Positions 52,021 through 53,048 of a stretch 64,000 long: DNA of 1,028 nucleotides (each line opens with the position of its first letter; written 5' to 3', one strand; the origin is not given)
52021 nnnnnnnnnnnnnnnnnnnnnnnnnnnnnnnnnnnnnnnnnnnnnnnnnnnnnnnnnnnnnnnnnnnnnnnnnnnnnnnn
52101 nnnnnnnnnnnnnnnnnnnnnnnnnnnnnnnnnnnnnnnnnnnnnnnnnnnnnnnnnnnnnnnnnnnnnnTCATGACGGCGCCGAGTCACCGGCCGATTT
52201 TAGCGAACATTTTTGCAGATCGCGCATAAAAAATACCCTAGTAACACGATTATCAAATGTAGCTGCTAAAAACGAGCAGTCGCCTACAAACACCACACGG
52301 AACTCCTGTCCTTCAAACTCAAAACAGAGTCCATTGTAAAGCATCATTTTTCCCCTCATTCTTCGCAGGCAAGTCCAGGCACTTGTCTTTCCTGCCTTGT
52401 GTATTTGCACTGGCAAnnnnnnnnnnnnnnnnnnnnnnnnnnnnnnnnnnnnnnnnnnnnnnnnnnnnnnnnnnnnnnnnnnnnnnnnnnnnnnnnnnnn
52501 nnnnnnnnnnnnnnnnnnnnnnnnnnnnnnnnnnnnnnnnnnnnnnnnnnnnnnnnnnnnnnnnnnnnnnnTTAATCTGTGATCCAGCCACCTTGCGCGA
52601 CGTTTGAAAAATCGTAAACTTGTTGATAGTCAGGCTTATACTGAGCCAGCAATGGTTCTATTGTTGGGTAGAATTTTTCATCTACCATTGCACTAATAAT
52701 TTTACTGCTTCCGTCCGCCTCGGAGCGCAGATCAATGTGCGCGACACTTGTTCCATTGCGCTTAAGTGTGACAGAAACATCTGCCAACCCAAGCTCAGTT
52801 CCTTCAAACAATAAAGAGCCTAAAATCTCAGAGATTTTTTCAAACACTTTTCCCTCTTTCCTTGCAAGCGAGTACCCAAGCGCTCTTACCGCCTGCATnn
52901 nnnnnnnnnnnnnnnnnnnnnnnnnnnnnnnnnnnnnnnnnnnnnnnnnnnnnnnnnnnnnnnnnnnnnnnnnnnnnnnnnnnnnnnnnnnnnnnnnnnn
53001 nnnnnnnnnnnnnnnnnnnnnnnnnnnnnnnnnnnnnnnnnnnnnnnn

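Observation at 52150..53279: TrpR/YerC-like regulator with perfect trp-operator-like palindromes and a ~30-nt repeat family spread over three promoter regions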

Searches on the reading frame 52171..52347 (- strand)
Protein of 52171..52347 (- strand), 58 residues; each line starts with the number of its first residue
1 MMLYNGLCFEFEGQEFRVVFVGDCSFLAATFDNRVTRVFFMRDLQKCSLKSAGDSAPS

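Call 42: search_protein_families(library=ncbifam, proteins=[window:52171-52347:-], max_evalue=0.01)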
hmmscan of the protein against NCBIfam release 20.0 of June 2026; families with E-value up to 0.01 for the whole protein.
window:52171-52347:- (58 aa): 0 families

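Call 61: find_homologous_proteins(query=window:52171-52347:-, max_evalue=0.001)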
Query window:52171-52347:- (58 aa): 1 proteins with E <= 0.001 among 1 candidates.
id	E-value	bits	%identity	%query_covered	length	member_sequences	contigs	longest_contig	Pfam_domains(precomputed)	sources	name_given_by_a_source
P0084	5.5e-32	125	100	100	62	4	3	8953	-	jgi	jgi:hypothetical protein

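Call 77: search_protein_families(library=phrogs, proteins=[window:52171-52347:-], max_evalue=0.01)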
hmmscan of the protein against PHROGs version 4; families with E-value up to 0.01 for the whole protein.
window:52171-52347:- (58 aa): 0 families

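Call 78: search_protein_families(library=padloc, proteins=[window:52171-52347:-], max_evalue=0.01)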
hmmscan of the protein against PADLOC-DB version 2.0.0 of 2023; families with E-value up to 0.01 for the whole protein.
window:52171-52347:- (58 aa): 0 families

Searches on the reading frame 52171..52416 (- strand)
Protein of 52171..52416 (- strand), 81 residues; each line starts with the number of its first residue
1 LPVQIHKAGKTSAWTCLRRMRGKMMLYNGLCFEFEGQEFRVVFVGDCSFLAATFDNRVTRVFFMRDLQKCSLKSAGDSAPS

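Call 5: search_protein_families(library=pfam, proteins=[window:52171-52416:-], max_evalue=0.01)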
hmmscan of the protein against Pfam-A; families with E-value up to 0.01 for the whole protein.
window:52171-52416:- (81 aa): 0 families

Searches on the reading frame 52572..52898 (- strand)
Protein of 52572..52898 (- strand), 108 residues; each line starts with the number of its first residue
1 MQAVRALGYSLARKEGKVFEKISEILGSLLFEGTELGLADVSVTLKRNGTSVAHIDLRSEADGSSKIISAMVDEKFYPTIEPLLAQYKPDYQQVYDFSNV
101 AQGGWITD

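Call 5: search_protein_families(library=pfam, proteins=[window:52572-52898:-], max_evalue=0.01)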
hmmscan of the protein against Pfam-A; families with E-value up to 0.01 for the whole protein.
window:52572-52898:- (108 aa): 0 families

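Call 42: search_protein_families(library=ncbifam, proteins=[window:52572-52847:-], max_evalue=0.01)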
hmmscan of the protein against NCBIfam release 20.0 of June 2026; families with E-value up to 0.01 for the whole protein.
window:52572-52847:- (91 aa): 0 families

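Call 60: find_homologous_proteins(query=window:52572-52847:-, max_evalue=0.001)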
Query window:52572-52847:- (91 aa): 2 proteins with E <= 0.001 among 3 candidates.
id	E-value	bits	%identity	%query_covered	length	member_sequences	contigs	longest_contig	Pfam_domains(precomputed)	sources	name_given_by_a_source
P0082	2.7e-50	186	98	100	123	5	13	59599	-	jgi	jgi:hypothetical protein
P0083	3.5e-35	138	73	100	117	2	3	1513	-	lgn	-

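Call 71: search_protein_representatives(protein=window:52572-52847:-)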
Query: 91 residues. Proteins with E-value up to 0.001 (for the whole library): 3; up to 1e-10: 1; up to 1e-30: 1. The best 3 are listed.
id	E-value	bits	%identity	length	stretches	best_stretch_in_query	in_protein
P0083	1.1e-35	137.5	73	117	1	1-91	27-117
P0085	7.8e-10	55.1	42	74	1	20-90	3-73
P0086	2.9e-04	37.3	34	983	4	13-57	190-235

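Call 77: search_protein_families(library=phrogs, proteins=[window:52572-52847:-], max_evalue=0.01)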
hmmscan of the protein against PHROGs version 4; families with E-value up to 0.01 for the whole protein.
window:52572-52847:- (91 aa): 0 families

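Call 78: search_protein_families(library=padloc, proteins=[window:52572-52847:-], max_evalue=0.01)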
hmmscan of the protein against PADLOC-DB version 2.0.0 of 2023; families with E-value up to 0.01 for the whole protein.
window:52572-52847:- (91 aa): 0 families

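Call 80: predict_structure(alignment_id=A3)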
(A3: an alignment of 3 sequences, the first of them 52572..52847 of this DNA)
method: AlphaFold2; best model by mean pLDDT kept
length: 91 residues; sequences in the alignment: 3
mean_pLDDT: 58.1   pTM: 0.47
mean pLDDT of the five models: 58.1, 50.0, 48.2, 48.1, 40.9
residues with pLDDT >= 90: 0; 70-90: 28; 50-70: 39; < 50: 24
segments of 3 or more residues with pLDDT < 50: 1-4, 73-91
pLDDT, mean of each block of 10 residues (from residue 1): 50 53 69 74 69 72 66 41 31 30
secondary structure, 60 per line:
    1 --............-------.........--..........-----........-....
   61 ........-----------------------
elements in order: H3-14 E22-30 E33-42 E48-55 H57-68
